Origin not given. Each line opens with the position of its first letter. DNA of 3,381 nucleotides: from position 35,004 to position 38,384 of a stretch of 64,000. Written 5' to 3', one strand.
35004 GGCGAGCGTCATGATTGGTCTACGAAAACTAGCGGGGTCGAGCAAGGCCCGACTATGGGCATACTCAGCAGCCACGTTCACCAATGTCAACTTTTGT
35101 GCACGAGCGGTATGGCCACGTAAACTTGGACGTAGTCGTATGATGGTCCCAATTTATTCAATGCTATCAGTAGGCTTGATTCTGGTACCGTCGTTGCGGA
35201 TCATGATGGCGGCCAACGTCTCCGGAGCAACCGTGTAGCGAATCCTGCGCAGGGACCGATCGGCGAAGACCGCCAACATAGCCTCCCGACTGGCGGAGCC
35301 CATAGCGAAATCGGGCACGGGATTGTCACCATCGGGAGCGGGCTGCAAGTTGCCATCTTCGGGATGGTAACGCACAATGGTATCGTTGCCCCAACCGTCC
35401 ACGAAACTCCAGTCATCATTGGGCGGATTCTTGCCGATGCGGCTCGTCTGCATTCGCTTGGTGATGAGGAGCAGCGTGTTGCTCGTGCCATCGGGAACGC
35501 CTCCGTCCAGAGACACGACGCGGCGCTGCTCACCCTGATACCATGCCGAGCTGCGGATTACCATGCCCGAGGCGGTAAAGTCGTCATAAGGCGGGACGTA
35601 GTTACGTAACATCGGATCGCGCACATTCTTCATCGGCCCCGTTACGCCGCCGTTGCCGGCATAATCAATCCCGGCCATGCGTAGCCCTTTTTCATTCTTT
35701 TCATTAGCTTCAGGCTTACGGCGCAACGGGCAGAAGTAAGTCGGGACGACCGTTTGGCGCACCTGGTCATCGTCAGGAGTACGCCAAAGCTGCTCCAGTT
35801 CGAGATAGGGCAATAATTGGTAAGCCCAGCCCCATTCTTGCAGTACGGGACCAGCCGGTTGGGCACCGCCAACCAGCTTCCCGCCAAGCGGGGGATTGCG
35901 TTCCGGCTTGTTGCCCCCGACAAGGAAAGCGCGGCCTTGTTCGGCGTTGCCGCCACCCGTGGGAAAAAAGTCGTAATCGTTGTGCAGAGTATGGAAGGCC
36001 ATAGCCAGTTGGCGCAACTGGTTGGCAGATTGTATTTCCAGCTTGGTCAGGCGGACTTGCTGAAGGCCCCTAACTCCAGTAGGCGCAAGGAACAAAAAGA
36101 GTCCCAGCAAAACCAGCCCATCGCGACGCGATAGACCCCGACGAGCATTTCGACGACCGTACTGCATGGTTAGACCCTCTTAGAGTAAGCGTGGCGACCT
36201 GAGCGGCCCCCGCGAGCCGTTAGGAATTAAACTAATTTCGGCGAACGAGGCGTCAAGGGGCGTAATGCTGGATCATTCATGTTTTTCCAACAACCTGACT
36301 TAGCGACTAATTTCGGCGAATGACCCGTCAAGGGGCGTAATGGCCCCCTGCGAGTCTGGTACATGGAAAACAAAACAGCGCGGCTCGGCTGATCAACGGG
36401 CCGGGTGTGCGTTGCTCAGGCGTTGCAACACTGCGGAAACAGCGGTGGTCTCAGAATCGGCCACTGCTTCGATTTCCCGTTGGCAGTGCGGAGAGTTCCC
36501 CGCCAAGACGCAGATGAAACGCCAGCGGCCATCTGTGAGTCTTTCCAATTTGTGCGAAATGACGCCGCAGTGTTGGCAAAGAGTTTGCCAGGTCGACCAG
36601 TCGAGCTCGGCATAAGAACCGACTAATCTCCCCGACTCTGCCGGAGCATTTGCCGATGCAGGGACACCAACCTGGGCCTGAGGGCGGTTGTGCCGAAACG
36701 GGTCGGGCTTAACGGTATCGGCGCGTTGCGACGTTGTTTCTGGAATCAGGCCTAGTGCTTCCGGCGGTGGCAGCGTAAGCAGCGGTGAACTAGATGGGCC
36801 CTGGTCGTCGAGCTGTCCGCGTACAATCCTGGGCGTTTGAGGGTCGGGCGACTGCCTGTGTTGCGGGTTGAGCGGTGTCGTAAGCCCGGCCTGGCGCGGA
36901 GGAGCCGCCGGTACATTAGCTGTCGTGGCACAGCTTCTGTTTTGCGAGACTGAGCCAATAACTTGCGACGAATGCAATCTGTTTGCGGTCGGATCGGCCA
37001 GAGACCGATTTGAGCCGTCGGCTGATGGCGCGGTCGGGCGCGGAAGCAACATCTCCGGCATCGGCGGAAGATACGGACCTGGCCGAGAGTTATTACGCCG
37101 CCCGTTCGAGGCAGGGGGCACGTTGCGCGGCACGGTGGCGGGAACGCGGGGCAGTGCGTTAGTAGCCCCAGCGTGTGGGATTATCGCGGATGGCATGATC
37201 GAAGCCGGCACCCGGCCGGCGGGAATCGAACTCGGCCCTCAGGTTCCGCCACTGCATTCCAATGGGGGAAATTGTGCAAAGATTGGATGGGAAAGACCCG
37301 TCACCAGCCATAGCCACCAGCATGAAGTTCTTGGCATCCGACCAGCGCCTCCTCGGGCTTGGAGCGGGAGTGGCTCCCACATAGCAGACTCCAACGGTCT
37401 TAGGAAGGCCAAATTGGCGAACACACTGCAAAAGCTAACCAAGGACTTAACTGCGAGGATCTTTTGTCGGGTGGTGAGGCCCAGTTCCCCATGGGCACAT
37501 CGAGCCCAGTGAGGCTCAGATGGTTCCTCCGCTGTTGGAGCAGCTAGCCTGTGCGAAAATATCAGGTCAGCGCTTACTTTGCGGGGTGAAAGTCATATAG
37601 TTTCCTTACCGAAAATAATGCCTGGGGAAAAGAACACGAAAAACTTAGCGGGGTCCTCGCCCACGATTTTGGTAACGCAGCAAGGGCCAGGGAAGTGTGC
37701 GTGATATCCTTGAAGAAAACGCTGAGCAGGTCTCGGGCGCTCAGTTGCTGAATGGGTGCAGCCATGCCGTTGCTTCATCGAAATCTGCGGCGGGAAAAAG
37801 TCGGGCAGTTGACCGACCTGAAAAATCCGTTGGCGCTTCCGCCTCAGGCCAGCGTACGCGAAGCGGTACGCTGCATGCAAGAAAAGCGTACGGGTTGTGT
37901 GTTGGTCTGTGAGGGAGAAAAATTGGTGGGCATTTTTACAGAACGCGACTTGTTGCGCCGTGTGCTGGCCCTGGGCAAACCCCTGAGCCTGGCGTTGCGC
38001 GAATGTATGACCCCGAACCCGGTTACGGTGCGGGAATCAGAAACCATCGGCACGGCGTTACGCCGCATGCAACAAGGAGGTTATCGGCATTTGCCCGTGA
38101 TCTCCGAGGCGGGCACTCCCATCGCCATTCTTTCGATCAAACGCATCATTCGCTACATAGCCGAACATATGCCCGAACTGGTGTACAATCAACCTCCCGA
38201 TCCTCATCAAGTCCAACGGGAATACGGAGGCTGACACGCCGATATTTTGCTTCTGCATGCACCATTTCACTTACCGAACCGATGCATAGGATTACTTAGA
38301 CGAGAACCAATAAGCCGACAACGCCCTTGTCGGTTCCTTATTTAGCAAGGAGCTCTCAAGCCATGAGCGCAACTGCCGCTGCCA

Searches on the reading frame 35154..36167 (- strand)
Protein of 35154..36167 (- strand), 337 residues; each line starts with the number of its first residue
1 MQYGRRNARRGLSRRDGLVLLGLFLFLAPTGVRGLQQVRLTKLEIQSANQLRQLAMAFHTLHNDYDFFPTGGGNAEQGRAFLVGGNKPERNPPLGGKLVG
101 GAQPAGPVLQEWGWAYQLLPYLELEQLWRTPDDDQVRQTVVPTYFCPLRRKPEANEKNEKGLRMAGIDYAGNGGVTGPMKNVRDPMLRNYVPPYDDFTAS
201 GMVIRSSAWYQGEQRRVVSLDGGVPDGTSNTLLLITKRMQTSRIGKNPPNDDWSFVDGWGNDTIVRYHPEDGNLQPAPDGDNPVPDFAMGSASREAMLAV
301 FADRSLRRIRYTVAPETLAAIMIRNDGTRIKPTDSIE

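Call 44: search_protein_families(library=pfam, proteins=[window:35154-36167:-], max_evalue=0.001)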
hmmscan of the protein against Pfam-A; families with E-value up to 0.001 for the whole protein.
window:35154-36167:- (337 aa): 1 family
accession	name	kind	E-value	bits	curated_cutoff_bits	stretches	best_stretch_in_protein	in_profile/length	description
PF07596.16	SBP_bac_10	-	3.2e-12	47.5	23.3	1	46-315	11-267/268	Protein of unknown function (DUF1559)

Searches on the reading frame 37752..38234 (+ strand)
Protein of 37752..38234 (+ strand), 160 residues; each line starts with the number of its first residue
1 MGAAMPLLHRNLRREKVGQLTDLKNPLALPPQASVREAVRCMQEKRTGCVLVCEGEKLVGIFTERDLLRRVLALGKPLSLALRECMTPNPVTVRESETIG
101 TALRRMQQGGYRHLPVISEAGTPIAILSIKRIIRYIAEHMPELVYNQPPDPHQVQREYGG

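Call 55: search_protein_families(library=pfam, proteins=[window:37752-38234:+], max_evalue=0.001)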
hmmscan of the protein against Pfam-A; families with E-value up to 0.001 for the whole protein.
window:37752-38234:+ (160 aa): 1 family
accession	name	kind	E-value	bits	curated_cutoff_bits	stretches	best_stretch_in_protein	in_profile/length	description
PF00571.33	CBS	-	1e-27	96.6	24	2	83-137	2-56/57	CBS domain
